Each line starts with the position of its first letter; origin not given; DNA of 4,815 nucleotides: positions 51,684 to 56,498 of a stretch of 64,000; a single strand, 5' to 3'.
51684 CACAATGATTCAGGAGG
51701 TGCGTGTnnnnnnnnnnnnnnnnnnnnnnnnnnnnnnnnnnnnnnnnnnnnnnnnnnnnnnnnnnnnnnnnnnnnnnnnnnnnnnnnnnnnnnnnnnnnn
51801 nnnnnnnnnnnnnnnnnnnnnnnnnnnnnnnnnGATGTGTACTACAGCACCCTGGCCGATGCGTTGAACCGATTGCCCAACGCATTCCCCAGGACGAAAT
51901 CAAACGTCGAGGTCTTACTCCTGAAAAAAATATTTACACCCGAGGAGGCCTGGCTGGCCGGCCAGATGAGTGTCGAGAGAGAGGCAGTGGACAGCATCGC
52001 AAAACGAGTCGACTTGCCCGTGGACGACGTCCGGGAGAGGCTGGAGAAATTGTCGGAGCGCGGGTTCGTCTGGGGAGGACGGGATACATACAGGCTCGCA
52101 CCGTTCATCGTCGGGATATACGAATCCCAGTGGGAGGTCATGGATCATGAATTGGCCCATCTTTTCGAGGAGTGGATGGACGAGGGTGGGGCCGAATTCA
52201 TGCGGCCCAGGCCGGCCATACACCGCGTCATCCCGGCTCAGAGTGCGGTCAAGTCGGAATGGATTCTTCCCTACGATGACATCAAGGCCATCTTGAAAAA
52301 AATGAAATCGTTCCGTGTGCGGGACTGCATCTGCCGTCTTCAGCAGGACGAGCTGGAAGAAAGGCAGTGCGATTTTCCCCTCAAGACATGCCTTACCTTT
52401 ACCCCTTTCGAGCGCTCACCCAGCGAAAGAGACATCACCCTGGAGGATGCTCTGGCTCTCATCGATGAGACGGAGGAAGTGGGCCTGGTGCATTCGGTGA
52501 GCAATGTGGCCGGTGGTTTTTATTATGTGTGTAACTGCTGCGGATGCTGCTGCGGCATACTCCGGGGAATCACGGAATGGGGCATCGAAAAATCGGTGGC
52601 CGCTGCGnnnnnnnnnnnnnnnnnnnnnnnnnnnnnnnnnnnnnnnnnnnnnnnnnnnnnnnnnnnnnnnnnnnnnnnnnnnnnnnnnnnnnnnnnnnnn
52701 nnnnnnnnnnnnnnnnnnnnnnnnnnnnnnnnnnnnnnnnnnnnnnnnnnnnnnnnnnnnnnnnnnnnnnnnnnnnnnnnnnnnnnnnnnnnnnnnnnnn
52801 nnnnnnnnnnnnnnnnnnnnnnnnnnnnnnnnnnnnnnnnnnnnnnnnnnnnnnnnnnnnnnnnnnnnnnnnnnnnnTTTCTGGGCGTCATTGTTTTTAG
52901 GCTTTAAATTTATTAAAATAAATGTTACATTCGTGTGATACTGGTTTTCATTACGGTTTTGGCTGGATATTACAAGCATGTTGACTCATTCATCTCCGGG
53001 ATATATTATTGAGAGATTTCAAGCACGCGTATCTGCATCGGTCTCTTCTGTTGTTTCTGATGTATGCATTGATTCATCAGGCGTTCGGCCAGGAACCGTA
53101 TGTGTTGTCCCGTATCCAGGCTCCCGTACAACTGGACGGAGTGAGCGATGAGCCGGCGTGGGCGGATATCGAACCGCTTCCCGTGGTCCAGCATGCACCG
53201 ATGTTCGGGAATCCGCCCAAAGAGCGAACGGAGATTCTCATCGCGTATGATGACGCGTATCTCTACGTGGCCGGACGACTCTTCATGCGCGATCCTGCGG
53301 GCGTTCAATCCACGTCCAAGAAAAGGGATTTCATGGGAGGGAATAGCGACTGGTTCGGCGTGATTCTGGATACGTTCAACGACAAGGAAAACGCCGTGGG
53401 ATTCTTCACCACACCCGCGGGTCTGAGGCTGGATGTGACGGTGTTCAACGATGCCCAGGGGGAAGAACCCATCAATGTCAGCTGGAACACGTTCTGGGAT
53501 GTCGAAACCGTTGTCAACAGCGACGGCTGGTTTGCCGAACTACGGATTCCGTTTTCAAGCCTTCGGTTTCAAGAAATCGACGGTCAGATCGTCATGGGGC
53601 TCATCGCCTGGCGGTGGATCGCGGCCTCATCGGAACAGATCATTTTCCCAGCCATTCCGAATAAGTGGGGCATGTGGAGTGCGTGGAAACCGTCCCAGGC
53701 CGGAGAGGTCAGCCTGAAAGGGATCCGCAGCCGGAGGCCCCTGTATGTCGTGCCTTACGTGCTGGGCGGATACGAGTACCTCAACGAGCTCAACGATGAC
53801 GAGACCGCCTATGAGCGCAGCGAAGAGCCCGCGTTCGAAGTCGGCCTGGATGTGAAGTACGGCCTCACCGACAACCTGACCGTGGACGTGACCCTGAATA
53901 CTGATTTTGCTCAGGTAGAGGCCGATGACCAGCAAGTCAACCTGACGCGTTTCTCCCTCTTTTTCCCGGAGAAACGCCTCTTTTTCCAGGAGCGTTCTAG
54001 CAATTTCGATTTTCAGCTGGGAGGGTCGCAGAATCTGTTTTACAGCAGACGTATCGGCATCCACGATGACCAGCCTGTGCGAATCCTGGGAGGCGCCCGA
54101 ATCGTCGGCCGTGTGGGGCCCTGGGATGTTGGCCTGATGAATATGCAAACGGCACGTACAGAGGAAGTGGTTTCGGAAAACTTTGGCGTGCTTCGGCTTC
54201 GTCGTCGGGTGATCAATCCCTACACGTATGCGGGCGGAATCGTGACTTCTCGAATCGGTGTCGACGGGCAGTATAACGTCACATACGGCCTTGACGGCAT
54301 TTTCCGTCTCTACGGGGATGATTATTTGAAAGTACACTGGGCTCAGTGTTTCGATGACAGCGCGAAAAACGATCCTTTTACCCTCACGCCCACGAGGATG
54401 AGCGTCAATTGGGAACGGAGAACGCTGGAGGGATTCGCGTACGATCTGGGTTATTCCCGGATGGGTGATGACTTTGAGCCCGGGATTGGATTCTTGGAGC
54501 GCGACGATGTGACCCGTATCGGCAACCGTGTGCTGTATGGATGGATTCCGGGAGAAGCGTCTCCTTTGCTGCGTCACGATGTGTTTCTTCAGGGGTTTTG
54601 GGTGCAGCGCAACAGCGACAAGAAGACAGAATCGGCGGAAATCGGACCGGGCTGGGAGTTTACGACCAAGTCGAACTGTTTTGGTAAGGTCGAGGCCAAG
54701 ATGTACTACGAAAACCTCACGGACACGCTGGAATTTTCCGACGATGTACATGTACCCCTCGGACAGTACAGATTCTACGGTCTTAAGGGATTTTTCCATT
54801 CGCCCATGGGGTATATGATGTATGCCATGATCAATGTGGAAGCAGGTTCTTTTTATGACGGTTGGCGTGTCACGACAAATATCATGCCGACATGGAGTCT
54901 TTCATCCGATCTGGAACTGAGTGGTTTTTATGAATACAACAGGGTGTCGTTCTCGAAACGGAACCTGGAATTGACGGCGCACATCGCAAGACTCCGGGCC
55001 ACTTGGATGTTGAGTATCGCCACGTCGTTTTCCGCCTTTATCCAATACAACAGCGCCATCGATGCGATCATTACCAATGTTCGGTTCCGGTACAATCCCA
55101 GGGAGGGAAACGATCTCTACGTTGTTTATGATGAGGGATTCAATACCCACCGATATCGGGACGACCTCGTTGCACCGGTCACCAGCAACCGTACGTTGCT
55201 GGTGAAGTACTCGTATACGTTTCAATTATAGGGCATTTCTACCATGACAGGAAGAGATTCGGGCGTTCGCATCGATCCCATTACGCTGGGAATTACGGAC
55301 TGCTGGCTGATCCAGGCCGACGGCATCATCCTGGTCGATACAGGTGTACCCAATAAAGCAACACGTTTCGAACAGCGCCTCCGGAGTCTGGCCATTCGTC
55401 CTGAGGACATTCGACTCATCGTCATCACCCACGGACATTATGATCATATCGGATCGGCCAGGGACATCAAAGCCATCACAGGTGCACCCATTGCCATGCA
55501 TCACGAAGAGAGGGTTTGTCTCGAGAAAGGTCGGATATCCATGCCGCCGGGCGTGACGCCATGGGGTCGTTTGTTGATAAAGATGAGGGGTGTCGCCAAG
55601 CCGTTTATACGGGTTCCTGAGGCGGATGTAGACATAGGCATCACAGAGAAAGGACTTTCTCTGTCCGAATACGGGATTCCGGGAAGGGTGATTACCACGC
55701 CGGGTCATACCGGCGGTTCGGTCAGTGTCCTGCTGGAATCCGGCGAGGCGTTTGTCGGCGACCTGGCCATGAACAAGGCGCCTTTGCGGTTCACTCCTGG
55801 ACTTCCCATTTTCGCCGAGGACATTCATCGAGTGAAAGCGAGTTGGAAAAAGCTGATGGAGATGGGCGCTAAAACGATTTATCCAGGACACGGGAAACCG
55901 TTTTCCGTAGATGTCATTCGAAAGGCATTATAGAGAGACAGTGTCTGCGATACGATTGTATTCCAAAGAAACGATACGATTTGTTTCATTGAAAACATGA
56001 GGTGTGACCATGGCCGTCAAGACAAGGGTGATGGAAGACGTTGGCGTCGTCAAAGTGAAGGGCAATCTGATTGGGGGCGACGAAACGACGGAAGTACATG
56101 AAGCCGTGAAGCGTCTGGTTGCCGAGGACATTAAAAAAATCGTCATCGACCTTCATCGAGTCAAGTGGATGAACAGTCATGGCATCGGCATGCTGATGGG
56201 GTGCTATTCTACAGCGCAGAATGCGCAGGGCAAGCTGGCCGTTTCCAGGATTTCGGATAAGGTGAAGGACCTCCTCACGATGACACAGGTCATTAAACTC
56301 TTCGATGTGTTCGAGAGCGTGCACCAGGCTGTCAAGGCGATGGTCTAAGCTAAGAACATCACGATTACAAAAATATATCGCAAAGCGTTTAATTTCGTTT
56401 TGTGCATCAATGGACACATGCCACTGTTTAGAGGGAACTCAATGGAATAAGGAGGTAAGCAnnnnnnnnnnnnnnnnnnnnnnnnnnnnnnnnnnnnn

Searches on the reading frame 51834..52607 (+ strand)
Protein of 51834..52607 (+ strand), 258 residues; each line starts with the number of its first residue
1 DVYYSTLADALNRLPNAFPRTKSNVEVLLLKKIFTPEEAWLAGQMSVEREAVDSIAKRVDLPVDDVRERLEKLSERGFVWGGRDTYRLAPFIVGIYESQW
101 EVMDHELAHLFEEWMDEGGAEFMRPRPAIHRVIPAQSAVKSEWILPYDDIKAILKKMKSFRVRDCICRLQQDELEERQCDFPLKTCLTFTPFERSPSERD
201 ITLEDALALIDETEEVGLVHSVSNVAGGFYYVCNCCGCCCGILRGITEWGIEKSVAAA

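Call 42: search_protein_families(library=pfam, proteins=[window:51834-52607:+], max_evalue=10)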
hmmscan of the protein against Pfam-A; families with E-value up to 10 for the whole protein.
window:51834-52607:+ (258 aa): 10 families
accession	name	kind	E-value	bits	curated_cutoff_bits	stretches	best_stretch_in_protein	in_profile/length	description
PF24410.1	wHTH-HSP90_Na-assoc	-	0.002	18.9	23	1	26-73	6-53/55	wHTH-Hsp90_Na associated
PF22798.2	DUF5817_CT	-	0.0043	17.3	29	1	50-88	16-54/54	DUF5817, C-terminal domain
PF01978.25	TrmB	-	0.026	14.8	25.6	1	49-79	22-52/68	Sugar-specific transcriptional regulator TrmB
PF14394.12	DUF4423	-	0.034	14.4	30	1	49-118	36-103/165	Domain of unknown function (DUF4423)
PF24270.1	HTH_Cmi2_C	-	0.045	14.4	27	1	45-82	84-121/125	Cmi2, C-terminal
PF22451.2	NirdL-like_HTH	-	0.08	13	27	1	55-78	22-45/47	Siroheme decarboxylase NirDL-like HTH domain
PF12840.13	HTH_20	-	0.12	12.8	27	1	54-79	23-48/51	Helix-turn-helix domain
PF08784.17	RPA_C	-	0.13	13.4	22.6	1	52-82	72-102/106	Replication protein A C terminal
PF16365.12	EutK_C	-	0.24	11.9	27.5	1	54-77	19-42/52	Ethanolamine utilization protein EutK C-terminus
PF25051.1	WHD_MCM8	-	0.27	11.7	26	1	46-86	35-76/80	MCM8 winged helix domain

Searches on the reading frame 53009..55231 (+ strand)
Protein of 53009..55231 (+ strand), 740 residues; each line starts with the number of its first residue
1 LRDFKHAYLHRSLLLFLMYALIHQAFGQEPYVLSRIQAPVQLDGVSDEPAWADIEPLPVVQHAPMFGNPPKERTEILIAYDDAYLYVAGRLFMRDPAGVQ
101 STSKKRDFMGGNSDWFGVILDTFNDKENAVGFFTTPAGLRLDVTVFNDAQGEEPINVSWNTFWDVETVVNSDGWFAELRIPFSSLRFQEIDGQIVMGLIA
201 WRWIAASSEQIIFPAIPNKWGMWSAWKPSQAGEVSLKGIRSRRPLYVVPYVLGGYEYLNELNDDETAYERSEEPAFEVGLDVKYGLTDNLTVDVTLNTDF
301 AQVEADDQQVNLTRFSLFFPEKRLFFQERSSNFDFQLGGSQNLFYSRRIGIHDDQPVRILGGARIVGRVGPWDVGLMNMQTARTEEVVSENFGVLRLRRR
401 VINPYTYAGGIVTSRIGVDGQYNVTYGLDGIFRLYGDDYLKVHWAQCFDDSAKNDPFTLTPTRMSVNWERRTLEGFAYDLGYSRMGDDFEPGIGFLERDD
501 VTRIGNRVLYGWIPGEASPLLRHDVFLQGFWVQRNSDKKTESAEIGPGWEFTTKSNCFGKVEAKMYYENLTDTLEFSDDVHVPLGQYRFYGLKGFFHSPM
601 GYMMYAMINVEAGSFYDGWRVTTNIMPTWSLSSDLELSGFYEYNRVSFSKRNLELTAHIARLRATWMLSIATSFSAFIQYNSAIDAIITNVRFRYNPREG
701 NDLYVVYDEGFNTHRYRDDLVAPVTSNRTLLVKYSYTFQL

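Call 3: search_protein_families(library=pfam, proteins=[window:53009-55231:+], max_evalue=0.01)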
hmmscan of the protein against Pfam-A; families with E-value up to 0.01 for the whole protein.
window:53009-55231:+ (740 aa): 2 families
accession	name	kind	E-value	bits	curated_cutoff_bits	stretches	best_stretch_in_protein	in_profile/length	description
PF19313.5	DUF5916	-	1.3e-21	77.4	22.6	1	268-352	18-97/572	Domain of unknown function (DUF5916)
PF13505.12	OMP_b-brl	-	0.0067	17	28.7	0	246-300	100-155/175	Outer membrane protein beta-barrel domain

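Call 4: search_protein_families(library=ncbifam, proteins=[window:53009-55231:+], max_evalue=0.01)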
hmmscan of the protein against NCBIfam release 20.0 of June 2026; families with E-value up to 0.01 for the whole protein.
window:53009-55231:+ (740 aa): 0 families

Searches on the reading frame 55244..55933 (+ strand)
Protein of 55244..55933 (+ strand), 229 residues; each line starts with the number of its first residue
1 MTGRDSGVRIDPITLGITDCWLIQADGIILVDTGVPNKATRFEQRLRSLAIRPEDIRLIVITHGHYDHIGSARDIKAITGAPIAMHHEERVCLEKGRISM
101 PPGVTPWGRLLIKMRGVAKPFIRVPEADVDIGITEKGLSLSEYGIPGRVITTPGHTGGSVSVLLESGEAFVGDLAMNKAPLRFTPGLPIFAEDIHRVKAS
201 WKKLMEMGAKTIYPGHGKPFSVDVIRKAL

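Call 3: search_protein_families(library=pfam, proteins=[window:55244-55933:+], max_evalue=0.01)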
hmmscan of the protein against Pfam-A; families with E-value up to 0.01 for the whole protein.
window:55244-55933:+ (229 aa): 2 families
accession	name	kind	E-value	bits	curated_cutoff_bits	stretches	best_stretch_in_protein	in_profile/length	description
PF00753.33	Lactamase_B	-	9.5e-29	101.2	22.7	1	14-216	2-196/196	Metallo-beta-lactamase superfamily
PF12706.13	Lactamase_B_2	-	3.7e-06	27.1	27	1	29-82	3-59/200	Beta-lactamase superfamily domain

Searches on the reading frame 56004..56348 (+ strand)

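Call 3: search_protein_families(library=pfam, proteins=[window:56004-56348:+], max_evalue=0.01)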
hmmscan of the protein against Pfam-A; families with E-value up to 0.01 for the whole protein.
window:56004-56348:+ (114 aa): 2 families
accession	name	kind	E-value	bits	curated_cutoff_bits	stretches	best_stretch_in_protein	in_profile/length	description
PF01740.26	STAS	-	1e-14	54.6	22.6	1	6-109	3-106/106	STAS domain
PF13466.11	STAS_2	-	3.6e-09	37.1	29.2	1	26-93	10-76/80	STAS domain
